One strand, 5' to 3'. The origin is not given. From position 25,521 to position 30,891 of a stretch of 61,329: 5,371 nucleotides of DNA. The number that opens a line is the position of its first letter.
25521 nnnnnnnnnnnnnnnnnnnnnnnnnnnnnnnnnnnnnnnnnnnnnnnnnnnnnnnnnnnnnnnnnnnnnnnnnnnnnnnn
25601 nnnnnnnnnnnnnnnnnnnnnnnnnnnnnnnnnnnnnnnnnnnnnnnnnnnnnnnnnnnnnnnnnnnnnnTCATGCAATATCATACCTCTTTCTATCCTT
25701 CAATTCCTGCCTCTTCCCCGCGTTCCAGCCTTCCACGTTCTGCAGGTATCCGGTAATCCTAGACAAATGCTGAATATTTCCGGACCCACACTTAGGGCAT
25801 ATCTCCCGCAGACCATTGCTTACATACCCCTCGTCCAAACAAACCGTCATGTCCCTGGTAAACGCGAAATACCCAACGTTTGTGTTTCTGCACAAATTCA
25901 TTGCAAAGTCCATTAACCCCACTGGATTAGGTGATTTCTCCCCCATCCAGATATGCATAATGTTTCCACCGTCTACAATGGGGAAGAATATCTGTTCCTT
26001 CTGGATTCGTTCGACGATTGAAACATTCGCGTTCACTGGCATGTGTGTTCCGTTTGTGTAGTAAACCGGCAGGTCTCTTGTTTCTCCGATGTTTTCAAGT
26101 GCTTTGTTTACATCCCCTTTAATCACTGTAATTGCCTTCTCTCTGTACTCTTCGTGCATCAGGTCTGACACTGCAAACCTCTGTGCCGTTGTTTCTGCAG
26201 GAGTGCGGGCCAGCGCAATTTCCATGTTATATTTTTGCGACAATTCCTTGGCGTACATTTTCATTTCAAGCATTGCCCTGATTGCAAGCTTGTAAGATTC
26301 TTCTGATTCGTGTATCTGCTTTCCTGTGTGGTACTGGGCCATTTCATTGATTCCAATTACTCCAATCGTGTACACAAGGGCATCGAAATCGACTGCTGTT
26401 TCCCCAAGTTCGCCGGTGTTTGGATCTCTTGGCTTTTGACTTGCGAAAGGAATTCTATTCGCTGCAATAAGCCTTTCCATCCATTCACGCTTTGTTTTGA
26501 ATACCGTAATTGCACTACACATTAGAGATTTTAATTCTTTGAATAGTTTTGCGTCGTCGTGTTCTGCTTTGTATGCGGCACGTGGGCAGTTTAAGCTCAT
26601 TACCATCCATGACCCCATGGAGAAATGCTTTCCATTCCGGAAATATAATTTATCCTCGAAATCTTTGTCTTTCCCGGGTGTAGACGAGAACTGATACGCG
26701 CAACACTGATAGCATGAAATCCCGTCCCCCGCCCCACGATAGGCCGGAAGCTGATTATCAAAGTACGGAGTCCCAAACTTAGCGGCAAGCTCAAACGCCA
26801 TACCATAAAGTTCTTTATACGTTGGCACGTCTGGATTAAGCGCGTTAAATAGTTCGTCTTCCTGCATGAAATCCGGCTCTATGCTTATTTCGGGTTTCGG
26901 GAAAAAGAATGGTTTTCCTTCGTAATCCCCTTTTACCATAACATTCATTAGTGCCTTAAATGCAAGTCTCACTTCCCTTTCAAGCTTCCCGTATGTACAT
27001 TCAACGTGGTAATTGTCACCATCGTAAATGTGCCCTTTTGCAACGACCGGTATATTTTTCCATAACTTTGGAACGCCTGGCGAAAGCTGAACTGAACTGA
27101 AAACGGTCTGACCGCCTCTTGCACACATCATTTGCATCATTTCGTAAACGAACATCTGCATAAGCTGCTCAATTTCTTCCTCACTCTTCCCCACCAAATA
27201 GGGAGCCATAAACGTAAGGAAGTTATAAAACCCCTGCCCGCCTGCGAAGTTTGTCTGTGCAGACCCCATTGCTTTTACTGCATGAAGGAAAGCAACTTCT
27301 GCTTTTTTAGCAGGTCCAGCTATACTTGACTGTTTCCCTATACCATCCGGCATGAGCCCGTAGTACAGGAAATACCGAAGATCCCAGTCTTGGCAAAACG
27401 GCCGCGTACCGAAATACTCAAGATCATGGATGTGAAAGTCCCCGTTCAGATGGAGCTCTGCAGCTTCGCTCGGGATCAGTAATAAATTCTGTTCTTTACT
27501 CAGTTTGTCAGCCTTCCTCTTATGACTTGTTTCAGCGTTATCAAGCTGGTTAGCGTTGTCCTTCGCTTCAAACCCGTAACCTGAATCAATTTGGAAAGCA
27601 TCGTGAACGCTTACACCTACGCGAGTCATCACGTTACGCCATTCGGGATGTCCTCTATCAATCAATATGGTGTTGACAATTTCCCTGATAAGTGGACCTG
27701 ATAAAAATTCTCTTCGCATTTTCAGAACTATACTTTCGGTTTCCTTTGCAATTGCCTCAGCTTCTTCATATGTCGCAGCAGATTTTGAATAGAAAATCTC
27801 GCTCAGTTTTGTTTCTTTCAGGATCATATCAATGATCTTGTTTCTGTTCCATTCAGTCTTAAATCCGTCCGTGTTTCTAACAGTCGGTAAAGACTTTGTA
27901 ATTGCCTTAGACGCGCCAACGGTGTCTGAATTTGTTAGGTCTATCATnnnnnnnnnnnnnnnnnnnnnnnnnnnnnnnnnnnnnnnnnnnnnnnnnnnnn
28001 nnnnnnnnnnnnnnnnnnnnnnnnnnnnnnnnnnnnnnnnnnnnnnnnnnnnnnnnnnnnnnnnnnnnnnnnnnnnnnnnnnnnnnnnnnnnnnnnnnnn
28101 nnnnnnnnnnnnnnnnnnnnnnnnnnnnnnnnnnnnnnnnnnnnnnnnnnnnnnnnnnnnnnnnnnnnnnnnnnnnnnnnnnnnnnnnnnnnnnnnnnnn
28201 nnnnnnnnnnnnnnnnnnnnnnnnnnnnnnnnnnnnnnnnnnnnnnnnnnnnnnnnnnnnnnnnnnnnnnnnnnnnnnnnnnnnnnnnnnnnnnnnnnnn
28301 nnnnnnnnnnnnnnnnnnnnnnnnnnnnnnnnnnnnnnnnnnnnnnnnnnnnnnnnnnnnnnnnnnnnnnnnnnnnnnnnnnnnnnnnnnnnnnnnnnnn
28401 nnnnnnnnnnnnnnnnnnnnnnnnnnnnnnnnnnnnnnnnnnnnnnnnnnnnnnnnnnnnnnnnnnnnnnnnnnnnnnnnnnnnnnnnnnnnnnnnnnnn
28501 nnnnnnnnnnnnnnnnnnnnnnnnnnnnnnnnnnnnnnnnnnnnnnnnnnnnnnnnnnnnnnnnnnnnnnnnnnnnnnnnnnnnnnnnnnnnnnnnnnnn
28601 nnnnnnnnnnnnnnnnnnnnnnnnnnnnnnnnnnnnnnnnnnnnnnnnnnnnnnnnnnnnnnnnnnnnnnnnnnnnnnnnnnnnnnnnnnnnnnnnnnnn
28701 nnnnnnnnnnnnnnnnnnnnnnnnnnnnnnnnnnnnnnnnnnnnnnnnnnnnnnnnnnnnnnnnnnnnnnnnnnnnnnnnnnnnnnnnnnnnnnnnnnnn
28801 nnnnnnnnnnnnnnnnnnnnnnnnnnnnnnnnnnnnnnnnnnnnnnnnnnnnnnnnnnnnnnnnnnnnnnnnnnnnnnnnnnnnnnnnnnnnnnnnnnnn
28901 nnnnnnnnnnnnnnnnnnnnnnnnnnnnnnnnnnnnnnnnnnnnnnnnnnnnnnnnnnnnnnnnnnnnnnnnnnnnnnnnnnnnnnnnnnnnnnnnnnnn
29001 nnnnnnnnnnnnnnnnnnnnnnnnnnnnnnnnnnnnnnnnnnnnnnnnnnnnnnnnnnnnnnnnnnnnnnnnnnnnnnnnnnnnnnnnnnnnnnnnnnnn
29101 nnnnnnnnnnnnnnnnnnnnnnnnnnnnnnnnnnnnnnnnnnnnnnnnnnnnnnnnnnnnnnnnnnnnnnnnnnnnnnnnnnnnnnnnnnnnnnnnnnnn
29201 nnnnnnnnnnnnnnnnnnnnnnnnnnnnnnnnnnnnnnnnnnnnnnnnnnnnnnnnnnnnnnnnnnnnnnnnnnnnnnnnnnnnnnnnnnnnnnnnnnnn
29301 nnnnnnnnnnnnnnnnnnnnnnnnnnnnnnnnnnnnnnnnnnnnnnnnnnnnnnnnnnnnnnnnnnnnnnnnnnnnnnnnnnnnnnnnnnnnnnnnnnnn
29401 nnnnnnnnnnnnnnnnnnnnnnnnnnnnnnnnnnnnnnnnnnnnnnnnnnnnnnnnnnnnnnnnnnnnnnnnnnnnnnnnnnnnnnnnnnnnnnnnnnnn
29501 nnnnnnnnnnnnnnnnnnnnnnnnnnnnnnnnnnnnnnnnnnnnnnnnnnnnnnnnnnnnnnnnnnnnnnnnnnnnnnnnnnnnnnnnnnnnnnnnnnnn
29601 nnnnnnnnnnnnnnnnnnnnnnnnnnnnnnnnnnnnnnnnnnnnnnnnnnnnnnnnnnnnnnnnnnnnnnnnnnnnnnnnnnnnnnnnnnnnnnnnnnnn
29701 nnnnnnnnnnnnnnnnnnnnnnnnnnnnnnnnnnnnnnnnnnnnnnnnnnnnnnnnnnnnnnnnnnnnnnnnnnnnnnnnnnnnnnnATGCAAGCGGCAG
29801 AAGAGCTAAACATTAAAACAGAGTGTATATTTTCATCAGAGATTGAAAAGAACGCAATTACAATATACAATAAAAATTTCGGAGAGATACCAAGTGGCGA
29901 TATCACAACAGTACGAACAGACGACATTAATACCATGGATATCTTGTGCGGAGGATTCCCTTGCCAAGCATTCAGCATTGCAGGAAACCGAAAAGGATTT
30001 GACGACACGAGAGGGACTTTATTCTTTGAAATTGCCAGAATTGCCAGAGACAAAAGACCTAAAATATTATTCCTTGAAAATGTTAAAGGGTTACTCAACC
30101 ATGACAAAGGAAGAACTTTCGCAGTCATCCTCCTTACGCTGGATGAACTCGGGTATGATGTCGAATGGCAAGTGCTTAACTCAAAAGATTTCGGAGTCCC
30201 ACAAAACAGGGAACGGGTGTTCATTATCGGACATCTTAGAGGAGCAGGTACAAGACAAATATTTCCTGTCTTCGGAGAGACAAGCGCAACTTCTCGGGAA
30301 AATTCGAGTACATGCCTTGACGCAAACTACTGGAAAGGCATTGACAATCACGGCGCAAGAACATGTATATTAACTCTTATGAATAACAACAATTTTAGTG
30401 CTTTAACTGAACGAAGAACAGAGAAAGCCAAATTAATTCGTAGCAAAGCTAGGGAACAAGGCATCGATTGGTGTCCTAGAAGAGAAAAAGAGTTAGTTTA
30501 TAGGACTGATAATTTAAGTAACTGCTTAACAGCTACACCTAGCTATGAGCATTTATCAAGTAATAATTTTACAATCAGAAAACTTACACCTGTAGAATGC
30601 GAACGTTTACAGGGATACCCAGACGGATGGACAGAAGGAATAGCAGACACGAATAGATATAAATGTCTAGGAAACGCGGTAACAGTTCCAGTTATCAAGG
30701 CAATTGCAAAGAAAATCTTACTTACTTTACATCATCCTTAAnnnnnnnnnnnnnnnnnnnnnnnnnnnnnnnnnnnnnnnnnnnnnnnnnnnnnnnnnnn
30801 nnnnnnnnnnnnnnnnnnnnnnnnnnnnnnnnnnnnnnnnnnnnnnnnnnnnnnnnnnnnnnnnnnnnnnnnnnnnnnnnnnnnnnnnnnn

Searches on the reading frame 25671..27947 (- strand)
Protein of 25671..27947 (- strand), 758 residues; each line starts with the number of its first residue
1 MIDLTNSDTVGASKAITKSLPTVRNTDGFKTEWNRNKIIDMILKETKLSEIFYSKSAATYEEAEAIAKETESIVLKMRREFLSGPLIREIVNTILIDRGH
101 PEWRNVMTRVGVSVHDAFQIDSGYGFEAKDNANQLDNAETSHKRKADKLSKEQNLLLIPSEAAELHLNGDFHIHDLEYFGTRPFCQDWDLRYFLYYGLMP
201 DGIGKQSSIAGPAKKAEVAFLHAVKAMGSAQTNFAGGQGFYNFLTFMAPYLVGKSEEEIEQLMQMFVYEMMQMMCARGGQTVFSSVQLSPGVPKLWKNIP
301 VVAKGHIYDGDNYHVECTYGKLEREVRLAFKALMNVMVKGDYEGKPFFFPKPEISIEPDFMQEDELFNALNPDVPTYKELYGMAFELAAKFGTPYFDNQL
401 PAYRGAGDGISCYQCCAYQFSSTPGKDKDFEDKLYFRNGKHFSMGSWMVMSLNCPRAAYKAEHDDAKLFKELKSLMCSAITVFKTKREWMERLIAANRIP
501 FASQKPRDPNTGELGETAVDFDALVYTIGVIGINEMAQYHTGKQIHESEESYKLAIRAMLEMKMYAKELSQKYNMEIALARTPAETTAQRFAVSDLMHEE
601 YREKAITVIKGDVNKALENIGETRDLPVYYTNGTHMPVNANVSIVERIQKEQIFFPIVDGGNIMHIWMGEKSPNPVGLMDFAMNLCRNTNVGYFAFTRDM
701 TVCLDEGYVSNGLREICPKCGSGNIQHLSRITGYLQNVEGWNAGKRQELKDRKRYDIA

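Call 12: search_protein_families(library=pfam, proteins=[window:25671-27947:-], max_evalue=0.01)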
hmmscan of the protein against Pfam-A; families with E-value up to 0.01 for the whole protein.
window:25671-27947:- (758 aa): 2 families
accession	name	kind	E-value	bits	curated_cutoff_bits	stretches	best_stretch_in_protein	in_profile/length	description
PF13597.11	NRDD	-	3.9e-158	528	26.2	1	130-755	1-562/562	Anaerobic ribonucleoside-triphosphate reductase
PF03477.21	ATP-cone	-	0.00062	20.7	25.8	1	22-102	2-74/88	ATP cone domain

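Call 13: search_protein_families(library=phrogs, proteins=[window:25671-27947:-], max_evalue=0.001)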
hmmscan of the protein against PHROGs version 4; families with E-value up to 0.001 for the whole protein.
window:25671-27947:- (758 aa): 4 families
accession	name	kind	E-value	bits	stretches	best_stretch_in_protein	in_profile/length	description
phrog_487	-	moron, auxiliary metabolic gene and host takeover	9.5e-60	203.6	2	254-754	269-711/718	NrdD-like anaerobic ribonucleotide reductase large subunit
phrog_4218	-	DNA, RNA and nucleotide metabolism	2.5e-27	96.8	1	448-753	36-330/333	anaerobic ribonucleoside reductase large subunit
phrog_29160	-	DNA, RNA and nucleotide metabolism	9.1e-10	39.9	1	628-755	27-155/158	anaerobic ribonucleoside reductase large subunit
phrog_25611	-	DNA, RNA and nucleotide metabolism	2.1e-09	36.8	1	628-755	850-973/978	anaerobic ribonucleoside reductase large subunit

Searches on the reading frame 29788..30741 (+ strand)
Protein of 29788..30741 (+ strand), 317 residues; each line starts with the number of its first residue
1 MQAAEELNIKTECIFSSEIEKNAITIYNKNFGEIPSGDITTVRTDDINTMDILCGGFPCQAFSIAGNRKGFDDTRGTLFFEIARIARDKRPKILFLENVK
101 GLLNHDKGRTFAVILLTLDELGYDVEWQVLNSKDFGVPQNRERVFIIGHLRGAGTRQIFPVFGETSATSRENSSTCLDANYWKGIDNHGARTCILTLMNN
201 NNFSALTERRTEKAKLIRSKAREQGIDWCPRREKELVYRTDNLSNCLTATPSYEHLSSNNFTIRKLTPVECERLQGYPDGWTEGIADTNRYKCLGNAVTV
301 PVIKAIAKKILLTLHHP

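Call 12: search_protein_families(library=pfam, proteins=[window:29788-30741:+], max_evalue=0.01)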
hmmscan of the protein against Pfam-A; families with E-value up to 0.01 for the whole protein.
window:29788-30741:+ (317 aa): 1 family
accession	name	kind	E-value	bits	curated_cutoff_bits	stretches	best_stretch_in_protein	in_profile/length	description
PF00145.23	DNA_methylase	-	1.1e-84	285.1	22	1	9-310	20-322/324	C-5 cytosine-specific DNA methylase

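Call 13: search_protein_families(library=phrogs, proteins=[window:29788-30741:+], max_evalue=0.001)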
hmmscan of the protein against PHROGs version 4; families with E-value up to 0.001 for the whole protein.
window:29788-30741:+ (317 aa): 16 families
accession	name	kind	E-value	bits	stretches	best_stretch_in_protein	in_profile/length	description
phrog_116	-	other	1.1e-93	316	1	10-314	228-493/779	DNA methyltransferase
phrog_363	-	other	1.5e-57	196.2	1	10-311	74-313/327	DNA methyltransferase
phrog_16528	-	other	1.3e-23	84.7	1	253-311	161-218/236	DNA methyltransferase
phrog_16427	-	other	3.4e-17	63.9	1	259-313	113-171/235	DNA methyltransferase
phrog_26324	-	other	7e-17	63.1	1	248-311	133-204/210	DNA methyltransferase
phrog_17284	-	unknown function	1.8e-16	61.2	1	255-311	151-211/245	-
phrog_29583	-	other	6.3e-13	49.2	1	50-152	79-192/468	DNA methyltransferase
phrog_864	-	DNA, RNA and nucleotide metabolism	1.3e-12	48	1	46-118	692-764/1064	DNA primase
phrog_13621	-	unknown function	1.9e-10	41.7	1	234-313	26-111/121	-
phrog_36001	-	unknown function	1.9e-10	40.6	1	77-150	489-562/715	-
phrog_5999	-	other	3.6e-09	37.6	1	28-81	44-102/109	DNA methyltransferase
phrog_31585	-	unknown function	6.8e-08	33.1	1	259-316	8-67/69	-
phrog_32758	-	other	4.5e-07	30.7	1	113-149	7-43/154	DNA methyltransferase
phrog_38038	-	unknown function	1.6e-05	25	1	165-286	204-327/430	-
phrog_8411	-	unknown function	0.00045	21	1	257-283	162-188/206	-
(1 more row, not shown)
